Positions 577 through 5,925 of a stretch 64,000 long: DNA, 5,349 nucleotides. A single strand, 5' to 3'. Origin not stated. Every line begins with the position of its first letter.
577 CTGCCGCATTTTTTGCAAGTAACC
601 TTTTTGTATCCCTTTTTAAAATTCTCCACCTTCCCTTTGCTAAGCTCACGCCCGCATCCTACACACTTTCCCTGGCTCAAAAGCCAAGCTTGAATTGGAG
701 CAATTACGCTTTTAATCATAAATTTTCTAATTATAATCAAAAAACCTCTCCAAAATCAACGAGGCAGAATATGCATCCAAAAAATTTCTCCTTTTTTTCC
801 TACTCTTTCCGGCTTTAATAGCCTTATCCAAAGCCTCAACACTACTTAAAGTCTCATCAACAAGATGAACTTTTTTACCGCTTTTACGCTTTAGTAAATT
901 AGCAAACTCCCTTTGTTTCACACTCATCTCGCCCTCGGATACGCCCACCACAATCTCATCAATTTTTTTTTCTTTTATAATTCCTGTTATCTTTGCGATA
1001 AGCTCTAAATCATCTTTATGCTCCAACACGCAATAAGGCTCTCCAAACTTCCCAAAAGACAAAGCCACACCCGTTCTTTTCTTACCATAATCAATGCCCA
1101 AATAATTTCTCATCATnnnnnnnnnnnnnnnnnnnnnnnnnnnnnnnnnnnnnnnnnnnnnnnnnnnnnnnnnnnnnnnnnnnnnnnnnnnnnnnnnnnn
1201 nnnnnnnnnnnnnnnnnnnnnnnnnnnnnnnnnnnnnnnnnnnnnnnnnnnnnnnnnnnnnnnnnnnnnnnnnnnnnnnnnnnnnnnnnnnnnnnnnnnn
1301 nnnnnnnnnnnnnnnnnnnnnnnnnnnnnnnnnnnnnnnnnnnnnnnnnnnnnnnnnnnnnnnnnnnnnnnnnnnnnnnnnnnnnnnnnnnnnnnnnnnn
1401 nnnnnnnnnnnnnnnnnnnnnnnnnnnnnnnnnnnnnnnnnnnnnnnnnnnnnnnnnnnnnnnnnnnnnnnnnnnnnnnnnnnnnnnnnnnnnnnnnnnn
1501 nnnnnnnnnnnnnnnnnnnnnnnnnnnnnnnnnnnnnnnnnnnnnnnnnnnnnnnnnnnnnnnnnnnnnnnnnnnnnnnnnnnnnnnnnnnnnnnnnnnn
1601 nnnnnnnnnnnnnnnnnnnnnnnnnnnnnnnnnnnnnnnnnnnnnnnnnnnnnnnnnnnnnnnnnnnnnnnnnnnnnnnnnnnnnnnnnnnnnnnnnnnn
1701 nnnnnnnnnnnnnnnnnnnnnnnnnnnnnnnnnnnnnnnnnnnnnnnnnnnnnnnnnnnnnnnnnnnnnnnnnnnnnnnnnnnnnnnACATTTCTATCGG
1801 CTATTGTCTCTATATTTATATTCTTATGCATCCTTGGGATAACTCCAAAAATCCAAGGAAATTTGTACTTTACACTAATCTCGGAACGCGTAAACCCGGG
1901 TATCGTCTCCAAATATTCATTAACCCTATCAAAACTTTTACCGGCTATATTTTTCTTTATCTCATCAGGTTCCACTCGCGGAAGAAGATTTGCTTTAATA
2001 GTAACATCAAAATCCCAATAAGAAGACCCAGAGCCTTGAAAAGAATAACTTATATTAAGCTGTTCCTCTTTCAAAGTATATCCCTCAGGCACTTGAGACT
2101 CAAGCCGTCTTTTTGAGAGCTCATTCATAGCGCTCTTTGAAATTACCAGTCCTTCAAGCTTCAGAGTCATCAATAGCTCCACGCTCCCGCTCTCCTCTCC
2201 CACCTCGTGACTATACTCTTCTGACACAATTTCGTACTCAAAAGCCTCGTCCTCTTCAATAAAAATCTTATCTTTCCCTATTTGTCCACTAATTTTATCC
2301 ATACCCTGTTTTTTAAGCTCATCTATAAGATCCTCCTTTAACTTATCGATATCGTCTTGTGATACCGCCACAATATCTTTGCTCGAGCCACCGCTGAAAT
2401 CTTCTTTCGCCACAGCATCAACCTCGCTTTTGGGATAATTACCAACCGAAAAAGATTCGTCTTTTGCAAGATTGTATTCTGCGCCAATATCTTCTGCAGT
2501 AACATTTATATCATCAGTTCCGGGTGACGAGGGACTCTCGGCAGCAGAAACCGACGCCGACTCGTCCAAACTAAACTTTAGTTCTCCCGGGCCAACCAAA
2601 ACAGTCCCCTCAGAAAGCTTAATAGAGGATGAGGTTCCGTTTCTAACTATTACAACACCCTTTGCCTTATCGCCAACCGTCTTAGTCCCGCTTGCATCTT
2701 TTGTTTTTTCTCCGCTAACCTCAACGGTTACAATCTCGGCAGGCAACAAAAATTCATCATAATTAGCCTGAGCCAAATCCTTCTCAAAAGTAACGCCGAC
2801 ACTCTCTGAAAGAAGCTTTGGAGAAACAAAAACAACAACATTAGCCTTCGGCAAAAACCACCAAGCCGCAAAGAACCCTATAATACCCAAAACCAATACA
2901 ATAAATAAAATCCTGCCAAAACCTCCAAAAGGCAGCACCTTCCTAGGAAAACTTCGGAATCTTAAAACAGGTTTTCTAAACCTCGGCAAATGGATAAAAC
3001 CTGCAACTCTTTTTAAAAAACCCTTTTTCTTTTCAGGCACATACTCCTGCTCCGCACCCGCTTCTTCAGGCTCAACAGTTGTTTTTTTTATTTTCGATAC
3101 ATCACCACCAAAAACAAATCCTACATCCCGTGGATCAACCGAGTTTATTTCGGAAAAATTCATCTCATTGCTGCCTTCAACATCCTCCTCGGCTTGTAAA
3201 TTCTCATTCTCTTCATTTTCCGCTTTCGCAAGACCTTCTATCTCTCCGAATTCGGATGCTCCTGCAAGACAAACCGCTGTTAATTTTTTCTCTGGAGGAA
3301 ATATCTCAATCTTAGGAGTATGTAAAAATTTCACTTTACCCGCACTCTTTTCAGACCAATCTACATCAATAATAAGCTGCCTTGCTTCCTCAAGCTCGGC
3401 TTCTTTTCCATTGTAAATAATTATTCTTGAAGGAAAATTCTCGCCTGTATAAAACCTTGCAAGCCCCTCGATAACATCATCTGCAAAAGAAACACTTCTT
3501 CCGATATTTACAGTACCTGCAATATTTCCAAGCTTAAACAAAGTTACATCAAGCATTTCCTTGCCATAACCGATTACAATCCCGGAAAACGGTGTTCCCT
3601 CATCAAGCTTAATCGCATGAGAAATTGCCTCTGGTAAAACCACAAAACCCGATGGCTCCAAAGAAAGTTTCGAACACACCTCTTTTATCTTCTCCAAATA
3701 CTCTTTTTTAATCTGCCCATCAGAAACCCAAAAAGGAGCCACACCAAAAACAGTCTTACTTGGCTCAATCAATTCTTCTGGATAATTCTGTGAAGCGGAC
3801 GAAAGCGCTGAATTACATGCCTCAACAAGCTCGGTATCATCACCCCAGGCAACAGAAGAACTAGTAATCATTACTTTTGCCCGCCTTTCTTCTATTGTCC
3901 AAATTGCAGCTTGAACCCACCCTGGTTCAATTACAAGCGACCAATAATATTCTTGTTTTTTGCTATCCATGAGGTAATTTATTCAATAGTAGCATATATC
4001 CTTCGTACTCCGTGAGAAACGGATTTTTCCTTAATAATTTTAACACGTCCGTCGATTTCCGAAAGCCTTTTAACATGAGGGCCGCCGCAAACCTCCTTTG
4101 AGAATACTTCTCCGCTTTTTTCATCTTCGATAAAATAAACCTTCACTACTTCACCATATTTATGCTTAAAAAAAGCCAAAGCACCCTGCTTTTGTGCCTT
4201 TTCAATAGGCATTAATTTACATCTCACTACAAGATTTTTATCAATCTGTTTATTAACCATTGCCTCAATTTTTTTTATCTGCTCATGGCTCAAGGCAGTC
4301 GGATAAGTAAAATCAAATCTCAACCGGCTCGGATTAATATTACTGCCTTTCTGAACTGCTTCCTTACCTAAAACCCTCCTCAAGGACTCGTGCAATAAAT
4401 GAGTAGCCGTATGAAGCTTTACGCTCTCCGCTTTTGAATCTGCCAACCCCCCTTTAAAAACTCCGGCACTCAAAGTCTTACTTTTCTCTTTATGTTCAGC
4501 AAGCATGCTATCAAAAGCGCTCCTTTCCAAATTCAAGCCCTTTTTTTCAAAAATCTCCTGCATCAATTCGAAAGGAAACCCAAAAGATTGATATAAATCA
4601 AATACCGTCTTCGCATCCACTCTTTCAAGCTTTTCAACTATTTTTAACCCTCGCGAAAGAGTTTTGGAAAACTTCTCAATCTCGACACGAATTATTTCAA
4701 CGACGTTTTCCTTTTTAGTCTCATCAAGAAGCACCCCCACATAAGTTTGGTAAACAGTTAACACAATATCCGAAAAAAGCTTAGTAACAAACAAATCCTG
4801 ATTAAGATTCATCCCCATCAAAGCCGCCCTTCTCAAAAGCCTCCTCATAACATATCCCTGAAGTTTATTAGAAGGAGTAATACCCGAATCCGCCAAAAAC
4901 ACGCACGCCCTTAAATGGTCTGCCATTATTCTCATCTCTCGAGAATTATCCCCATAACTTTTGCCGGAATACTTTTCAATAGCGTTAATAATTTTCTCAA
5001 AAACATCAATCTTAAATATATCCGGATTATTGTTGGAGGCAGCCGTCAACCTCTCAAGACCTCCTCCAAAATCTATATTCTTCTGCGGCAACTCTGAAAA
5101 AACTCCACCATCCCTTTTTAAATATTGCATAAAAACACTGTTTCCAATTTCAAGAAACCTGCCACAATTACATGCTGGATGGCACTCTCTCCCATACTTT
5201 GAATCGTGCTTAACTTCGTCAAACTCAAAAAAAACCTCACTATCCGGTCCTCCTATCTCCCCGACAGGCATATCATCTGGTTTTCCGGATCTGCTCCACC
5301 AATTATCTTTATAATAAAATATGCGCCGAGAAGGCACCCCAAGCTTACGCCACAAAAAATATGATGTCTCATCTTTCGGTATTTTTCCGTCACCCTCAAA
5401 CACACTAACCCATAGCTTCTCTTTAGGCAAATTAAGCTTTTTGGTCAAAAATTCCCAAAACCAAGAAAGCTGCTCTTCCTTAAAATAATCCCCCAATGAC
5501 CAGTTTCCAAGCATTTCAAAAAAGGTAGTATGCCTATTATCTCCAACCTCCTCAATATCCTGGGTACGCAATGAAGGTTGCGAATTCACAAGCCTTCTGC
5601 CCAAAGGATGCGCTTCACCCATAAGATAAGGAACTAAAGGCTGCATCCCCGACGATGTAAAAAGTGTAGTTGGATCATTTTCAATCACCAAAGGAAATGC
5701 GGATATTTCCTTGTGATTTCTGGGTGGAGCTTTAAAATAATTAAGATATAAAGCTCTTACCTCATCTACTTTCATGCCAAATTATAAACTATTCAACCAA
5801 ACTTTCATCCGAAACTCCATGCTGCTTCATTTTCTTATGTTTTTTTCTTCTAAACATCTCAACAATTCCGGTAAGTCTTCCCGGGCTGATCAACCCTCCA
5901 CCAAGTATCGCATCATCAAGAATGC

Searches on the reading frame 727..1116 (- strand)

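Call 20: search_protein_families(library=pfam, proteins=[window:727-1116:-], max_evalue=0.001)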
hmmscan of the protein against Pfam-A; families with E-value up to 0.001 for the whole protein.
window:727-1116:- (129 aa): 1 family
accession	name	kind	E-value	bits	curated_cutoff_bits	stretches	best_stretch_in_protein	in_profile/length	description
PF03652.20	RuvX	-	6.3e-28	98.2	29.2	1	5-127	3-133/134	Holliday junction resolvase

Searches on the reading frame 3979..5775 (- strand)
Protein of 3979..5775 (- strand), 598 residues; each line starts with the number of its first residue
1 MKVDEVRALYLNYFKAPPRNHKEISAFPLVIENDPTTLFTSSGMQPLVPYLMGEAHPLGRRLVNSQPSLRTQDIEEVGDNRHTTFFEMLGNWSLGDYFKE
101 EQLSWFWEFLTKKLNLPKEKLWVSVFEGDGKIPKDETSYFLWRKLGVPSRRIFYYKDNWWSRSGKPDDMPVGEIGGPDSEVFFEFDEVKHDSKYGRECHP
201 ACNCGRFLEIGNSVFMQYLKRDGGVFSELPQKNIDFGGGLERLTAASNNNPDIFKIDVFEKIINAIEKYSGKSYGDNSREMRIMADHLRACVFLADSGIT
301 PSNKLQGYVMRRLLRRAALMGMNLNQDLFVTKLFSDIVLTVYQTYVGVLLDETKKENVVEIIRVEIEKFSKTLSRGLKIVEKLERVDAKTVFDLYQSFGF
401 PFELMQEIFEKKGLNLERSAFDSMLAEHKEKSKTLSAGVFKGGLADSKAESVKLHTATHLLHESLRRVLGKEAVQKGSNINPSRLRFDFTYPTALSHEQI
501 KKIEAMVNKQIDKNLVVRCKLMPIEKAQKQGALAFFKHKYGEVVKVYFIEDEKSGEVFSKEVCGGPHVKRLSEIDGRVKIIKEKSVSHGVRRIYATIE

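Call 20: search_protein_families(library=pfam, proteins=[window:3979-5775:-], max_evalue=0.001)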
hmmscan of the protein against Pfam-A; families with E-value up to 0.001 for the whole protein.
window:3979-5775:- (598 aa): 2 families
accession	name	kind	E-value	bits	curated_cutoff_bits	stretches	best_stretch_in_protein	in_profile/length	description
PF01411.24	tRNA-synt_2c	-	1.5e-105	354.2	30.3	1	5-440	1-436/552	tRNA synthetases class II (A)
PF07973.19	tRNA_SAD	-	2.1e-13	50.5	24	1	544-594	1-44/44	Threonyl and Alanyl tRNA synthetase second additional domain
